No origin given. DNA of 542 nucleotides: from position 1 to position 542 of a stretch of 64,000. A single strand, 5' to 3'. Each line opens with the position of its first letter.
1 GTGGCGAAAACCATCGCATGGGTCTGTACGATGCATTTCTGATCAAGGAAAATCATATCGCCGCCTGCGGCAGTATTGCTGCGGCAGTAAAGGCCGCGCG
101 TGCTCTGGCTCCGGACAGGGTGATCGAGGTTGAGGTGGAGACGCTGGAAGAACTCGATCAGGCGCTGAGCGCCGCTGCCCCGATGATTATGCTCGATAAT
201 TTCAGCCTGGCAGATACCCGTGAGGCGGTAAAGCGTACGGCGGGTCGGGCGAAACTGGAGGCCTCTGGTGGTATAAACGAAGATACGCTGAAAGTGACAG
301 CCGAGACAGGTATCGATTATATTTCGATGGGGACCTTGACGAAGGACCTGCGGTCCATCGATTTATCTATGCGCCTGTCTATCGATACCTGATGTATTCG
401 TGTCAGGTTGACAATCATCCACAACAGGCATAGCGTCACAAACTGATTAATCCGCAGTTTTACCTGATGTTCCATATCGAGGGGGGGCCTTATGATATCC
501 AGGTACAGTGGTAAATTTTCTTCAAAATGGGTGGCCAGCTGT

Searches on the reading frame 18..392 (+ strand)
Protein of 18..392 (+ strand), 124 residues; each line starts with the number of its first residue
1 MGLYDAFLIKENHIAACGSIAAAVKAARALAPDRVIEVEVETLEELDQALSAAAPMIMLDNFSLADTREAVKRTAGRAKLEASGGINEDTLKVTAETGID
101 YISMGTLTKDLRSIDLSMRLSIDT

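Call 11: search_protein_families(library=pfam, proteins=[window:18-392:+], max_evalue=0.001)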
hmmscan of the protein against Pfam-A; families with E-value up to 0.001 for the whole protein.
window:18-392:+ (124 aa): 1 family
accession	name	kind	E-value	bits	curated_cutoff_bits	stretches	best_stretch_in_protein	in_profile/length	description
PF01729.25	QRPTase_C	-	5.2e-37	127.6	23.1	1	1-119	47-169/169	Quinolinate phosphoribosyl transferase, C-terminal domain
